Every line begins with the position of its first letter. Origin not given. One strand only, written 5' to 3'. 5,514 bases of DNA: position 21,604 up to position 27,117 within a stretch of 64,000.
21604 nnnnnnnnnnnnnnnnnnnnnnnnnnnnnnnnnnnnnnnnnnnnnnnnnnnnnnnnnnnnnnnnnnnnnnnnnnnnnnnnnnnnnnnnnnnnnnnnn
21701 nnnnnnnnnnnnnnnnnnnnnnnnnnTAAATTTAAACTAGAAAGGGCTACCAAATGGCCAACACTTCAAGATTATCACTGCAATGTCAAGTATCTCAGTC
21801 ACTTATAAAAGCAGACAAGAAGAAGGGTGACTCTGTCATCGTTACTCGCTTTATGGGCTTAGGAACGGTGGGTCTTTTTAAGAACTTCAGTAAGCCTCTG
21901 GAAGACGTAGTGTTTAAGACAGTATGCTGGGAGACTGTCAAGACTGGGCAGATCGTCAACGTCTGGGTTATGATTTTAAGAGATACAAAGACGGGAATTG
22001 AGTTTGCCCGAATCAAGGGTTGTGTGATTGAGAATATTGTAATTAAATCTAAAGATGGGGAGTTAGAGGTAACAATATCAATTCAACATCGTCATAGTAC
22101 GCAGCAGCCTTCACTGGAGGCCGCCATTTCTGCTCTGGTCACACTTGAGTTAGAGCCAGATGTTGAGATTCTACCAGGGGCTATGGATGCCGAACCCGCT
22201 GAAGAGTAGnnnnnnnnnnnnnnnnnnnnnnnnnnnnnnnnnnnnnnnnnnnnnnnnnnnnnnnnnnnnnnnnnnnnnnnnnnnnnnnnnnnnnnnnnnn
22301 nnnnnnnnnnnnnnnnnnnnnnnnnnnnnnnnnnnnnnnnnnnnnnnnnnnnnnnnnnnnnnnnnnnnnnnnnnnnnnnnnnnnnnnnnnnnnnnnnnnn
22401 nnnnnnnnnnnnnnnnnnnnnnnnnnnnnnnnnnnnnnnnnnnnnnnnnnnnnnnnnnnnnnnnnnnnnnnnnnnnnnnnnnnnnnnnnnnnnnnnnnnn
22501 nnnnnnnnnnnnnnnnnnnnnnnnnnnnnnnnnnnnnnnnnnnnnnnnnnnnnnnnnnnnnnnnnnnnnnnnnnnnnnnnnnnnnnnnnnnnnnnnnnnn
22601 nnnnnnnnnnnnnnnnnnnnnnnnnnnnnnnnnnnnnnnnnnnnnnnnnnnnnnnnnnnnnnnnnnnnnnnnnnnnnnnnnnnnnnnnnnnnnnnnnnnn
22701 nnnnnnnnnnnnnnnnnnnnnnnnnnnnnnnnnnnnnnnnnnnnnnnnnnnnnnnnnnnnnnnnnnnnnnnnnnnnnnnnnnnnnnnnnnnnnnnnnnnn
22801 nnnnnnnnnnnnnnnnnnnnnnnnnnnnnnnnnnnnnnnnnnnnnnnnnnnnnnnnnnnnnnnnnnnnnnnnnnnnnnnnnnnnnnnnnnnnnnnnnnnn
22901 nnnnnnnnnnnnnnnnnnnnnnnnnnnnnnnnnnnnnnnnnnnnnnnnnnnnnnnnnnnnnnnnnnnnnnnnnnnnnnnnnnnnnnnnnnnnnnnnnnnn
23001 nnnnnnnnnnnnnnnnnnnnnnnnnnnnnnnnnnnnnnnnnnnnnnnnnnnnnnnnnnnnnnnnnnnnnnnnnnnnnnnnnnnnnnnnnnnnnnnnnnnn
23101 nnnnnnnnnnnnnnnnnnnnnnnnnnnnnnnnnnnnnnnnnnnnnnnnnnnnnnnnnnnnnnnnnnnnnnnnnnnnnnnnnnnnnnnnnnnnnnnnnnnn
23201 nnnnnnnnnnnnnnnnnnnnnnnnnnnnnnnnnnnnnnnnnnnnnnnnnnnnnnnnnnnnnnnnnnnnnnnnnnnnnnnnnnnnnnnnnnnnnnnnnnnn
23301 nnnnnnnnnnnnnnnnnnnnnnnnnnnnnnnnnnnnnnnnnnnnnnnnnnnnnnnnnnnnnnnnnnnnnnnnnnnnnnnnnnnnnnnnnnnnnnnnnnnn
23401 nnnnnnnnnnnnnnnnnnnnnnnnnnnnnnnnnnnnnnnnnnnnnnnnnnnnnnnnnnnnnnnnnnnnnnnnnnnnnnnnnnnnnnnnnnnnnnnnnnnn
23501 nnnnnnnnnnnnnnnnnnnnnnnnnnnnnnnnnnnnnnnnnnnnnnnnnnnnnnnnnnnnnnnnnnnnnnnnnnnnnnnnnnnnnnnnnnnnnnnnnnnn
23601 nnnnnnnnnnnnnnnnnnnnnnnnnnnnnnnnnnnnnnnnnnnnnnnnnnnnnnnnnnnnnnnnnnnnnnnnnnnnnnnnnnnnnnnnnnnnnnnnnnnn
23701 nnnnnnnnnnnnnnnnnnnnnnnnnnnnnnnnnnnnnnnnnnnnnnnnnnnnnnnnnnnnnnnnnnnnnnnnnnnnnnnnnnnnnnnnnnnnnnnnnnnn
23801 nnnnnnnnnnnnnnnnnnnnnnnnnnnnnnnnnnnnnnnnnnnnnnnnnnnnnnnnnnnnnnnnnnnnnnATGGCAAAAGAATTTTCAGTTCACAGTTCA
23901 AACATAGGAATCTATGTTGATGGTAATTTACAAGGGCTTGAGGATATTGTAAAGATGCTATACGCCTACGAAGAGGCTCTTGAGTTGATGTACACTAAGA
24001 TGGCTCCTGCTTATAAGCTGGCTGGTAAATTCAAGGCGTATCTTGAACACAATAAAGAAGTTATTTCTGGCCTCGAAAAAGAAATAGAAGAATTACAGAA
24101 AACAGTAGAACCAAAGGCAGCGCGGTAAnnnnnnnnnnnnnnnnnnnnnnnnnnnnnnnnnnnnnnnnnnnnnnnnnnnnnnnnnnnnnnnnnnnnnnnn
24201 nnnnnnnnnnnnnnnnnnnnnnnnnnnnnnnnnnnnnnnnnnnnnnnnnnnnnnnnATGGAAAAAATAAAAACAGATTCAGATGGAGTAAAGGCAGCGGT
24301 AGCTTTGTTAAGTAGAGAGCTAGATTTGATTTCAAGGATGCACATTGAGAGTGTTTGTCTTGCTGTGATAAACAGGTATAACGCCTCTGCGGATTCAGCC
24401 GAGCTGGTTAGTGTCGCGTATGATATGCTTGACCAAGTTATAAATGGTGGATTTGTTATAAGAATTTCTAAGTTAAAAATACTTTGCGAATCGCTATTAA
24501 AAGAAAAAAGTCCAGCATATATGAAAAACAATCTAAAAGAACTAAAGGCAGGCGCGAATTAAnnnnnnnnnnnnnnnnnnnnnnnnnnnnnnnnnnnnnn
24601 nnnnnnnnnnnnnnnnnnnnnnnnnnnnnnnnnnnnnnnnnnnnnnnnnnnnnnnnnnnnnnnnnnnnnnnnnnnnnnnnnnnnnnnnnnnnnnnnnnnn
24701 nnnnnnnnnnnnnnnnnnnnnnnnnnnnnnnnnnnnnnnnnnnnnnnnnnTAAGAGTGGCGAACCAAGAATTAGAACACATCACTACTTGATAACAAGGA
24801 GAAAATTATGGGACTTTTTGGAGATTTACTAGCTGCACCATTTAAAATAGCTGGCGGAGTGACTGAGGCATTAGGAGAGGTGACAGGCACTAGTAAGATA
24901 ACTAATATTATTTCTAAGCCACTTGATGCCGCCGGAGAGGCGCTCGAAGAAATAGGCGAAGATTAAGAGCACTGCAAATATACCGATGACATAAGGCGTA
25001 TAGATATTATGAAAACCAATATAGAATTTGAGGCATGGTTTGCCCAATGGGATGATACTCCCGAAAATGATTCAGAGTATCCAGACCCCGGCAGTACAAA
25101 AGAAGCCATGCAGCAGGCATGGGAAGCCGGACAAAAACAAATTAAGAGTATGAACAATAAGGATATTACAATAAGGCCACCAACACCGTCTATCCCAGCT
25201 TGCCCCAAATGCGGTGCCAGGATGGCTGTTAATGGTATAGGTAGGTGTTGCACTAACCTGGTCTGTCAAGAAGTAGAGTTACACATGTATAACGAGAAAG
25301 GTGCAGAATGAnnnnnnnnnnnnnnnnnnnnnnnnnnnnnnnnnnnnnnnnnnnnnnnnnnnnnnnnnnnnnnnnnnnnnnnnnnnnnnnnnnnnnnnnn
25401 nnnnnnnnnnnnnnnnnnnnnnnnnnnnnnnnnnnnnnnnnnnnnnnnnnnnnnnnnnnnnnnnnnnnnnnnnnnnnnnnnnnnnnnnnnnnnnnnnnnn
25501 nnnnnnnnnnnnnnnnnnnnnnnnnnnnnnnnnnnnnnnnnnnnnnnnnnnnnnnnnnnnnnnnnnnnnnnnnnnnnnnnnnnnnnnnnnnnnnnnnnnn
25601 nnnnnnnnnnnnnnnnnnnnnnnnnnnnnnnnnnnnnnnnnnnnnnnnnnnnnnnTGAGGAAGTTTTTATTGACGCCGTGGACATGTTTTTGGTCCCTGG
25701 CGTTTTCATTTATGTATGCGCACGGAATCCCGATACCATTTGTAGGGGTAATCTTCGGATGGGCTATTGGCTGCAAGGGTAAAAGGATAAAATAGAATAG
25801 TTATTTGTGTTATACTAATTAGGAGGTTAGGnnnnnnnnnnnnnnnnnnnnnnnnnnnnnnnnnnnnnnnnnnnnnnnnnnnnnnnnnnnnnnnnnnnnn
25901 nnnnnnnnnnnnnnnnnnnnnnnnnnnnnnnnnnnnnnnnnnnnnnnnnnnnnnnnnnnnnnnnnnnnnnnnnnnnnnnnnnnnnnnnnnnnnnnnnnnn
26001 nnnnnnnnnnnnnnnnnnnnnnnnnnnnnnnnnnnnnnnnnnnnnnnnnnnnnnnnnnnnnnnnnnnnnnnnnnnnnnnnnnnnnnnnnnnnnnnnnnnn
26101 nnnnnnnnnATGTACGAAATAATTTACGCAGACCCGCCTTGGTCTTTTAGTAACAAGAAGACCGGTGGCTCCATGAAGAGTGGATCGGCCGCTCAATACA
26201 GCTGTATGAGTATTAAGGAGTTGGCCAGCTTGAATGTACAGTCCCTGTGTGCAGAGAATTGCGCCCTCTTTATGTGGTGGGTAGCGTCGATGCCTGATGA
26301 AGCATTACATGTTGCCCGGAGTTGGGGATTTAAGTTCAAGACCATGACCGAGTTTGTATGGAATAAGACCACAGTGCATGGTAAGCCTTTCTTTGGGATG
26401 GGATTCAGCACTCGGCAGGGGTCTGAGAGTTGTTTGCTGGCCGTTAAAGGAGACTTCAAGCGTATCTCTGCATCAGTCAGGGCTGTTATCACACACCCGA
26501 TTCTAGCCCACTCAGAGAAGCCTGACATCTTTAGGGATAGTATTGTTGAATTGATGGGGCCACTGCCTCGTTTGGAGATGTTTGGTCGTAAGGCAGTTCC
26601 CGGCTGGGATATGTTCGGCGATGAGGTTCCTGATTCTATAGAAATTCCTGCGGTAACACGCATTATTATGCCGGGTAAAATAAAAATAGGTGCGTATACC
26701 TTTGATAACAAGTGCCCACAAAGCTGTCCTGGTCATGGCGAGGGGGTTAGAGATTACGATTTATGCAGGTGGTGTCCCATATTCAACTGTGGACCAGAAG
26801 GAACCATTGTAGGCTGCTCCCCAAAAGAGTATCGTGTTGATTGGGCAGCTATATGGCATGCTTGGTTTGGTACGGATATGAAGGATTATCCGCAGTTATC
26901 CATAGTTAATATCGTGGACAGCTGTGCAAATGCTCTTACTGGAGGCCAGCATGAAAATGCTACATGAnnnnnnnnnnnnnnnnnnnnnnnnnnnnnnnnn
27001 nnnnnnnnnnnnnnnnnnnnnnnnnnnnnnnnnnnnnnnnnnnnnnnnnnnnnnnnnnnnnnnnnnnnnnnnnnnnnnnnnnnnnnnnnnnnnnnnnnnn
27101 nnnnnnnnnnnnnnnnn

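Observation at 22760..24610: Repeated structured leader element with compensatory stem mutations upstream of small genes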

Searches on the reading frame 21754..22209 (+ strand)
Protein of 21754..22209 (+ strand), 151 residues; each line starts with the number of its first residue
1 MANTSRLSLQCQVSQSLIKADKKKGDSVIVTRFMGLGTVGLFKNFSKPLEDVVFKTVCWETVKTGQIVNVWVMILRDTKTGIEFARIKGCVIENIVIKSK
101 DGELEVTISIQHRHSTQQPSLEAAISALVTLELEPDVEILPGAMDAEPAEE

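Call 16: find_related_loci(query=window:21754-22209:+, collection=viral_contigs, flank=8000)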
Query window:21754-22209:+ (151 aa) in viral_contigs; peptide patterns used: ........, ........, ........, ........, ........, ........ (x = any residue, [..] = any of these).
22 stretches matched a pattern, but none encodes a relative of the query by tblastn (E <= 1e-3).

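Call 24: find_encoding_contigs(protein=window:21754-22209:+, flank=8000, max_places=10)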
Protein window:21754-22209:+ (151 aa): 3 contigs read that carry it; 1 place shown.
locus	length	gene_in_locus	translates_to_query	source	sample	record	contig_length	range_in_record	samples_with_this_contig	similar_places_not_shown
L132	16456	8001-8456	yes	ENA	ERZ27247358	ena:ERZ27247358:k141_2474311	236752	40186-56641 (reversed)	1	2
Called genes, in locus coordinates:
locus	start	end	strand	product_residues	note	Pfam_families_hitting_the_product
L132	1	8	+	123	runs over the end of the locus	-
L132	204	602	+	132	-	-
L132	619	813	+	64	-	-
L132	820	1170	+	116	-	-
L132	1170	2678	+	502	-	PF00270:DEAD, PF04851:ResIII, PF00271:Helicase_C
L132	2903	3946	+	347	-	PF07463:NUMOD4 (weak), PF13392:HNH_3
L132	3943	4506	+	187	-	-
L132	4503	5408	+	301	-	-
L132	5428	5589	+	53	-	-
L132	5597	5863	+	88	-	-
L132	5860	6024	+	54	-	-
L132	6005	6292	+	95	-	-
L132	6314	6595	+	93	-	-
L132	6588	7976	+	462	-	PF01734:Patatin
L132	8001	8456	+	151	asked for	-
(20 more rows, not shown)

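Call 35: search_protein_families(library=pfam, proteins=[window:21754-22209:+], max_evalue=0.1)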
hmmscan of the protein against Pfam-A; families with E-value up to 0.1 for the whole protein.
window:21754-22209:+ (151 aa): 0 families

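Call 36: search_protein_families(library=phrogs, proteins=[window:21754-22209:+], max_evalue=0.01)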
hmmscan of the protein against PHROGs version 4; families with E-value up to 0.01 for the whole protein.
window:21754-22209:+ (151 aa): 0 families

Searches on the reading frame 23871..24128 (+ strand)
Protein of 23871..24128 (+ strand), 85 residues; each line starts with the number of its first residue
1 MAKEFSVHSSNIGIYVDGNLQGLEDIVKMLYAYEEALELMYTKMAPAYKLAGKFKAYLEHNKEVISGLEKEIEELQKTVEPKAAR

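Call 14: find_encoding_contigs(protein=window:23871-24128:+, flank=6000, max_places=10)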
Protein window:23871-24128:+ (85 aa): 3 contigs read that carry it; 1 place shown.
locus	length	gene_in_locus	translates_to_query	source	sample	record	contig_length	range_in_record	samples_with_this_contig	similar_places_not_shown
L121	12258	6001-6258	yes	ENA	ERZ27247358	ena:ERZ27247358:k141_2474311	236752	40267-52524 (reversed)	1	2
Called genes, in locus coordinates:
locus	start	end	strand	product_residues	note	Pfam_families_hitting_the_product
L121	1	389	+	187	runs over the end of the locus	-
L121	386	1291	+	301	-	-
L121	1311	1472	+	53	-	-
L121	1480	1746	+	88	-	-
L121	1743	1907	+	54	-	-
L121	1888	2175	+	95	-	-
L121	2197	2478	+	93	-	-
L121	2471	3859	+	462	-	PF01734:Patatin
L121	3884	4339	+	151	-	-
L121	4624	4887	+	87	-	PF11195:Tad2-like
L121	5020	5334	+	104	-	-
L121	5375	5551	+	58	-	-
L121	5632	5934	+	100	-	-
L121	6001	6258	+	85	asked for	-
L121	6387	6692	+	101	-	-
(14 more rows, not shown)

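Call 35: search_protein_families(library=pfam, proteins=[window:23871-24128:+], max_evalue=0.1)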
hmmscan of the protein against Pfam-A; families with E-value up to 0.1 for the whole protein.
window:23871-24128:+ (85 aa): 4 families
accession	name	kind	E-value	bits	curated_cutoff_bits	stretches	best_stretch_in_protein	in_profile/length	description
PF10046.14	BLOC1_2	-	0.021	15.6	33.4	1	11-80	6-75/96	Biogenesis of lysosome-related organelles complex-1 subunit 2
PF16888.10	YwqH-like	-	0.045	14.4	33.7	1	49-79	74-104/123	YwqH-like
PF15397.11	DUF4618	-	0.067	13.1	34.9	1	28-80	172-224/258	Domain of unknown function (DUF4618)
PF04399.18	Glutaredoxin2_C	-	0.095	13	32.8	0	49-82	44-77/130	Glutaredoxin 2, C terminal domain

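Call 36: search_protein_families(library=phrogs, proteins=[window:23871-24128:+], max_evalue=0.01)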
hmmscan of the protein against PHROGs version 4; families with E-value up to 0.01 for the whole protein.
window:23871-24128:+ (85 aa): 0 families

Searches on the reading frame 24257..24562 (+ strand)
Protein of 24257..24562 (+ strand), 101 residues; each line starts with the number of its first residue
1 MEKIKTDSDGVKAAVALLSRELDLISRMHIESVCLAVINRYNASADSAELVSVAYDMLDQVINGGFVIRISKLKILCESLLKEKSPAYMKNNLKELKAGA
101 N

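Call 35: search_protein_families(library=pfam, proteins=[window:24257-24562:+], max_evalue=0.1)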
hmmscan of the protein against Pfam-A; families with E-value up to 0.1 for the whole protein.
window:24257-24562:+ (101 aa): 2 families
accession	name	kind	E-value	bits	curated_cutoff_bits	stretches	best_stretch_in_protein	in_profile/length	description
PF14584.11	DUF4446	-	0.05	14.1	27.4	1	6-68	52-113/150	Protein of unknown function (DUF4446)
PF25657.1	Rota_VP6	-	0.052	12.9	27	1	10-61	6-55/390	Rotavirus intermediate capsid protein VP6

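Call 36: search_protein_families(library=phrogs, proteins=[window:24257-24562:+], max_evalue=0.01)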
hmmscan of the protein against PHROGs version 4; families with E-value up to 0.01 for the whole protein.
window:24257-24562:+ (101 aa): 0 families

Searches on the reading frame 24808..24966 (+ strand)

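Call 35: search_protein_families(library=pfam, proteins=[window:24808-24966:+], max_evalue=0.1)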
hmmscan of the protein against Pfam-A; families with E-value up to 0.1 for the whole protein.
window:24808-24966:+ (52 aa): 1 family
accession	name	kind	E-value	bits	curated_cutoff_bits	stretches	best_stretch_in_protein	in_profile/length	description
PF20487.3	DUF6726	-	0.052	13.9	27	1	3-29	19-44/58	Family of unknown function (DUF6726)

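Call 36: search_protein_families(library=phrogs, proteins=[window:24808-24966:+], max_evalue=0.01)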
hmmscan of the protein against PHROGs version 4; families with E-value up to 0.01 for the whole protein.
window:24808-24966:+ (52 aa): 0 families

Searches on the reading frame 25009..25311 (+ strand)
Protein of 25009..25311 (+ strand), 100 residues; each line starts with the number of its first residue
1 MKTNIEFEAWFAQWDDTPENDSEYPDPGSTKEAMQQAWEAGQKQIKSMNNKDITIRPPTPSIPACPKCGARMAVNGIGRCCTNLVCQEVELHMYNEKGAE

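Call 35: search_protein_families(library=pfam, proteins=[window:25009-25311:+], max_evalue=0.1)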
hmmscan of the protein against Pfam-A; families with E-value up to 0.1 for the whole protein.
window:25009-25311:+ (100 aa): 3 families
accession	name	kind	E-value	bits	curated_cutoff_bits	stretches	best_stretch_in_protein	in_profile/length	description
PF14952.11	zf-tcix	-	0.0022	18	31.2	1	62-89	10-35/42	Putative treble-clef, zinc-finger, Zn-binding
PF14369.11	Zn_ribbon_19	-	0.011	16.4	30.8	1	50-69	9-28/35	zinc-ribbon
PF23783.1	Zn_ribbon_TiaS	-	0.033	14.4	27.3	1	63-79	2-21/41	TiaS C-terminal zinc ribbon domain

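Call 36: search_protein_families(library=phrogs, proteins=[window:25009-25311:+], max_evalue=0.01)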
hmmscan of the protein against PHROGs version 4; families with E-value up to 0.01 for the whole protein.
window:25009-25311:+ (100 aa): 1 family
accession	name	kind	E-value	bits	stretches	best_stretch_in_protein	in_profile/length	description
phrog_12761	-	unknown function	0.0075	17.1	0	15-43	6-35/48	-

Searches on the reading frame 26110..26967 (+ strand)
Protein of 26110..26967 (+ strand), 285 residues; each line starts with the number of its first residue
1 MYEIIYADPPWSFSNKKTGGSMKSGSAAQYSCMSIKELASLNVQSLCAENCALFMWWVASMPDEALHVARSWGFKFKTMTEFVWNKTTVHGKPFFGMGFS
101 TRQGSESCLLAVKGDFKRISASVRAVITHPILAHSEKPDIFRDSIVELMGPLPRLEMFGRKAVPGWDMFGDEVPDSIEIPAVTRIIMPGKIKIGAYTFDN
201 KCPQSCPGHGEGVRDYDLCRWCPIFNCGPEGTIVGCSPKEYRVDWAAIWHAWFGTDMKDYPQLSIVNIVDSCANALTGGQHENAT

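Call 17: find_related_loci(query=window:26110-26967:+, collection=viral_contigs, flank=8000)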
Query window:26110-26967:+ (285 aa) in viral_contigs; peptide patterns used: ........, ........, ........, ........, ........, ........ (x = any residue, [..] = any of these).
6 stretches matched a pattern; 5 encode a relative of the query (tblastn E <= 1e-3); 5 distinct loci.
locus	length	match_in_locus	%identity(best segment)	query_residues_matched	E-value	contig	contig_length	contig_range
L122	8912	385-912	39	2-173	5e-40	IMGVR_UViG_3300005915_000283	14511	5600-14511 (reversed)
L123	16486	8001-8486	33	2-173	6e-25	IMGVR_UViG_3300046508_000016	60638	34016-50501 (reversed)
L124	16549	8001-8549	31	2-184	8e-23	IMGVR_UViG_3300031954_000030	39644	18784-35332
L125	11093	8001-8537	33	1-175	6e-21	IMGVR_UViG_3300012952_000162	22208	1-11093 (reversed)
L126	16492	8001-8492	32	2-173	6e-20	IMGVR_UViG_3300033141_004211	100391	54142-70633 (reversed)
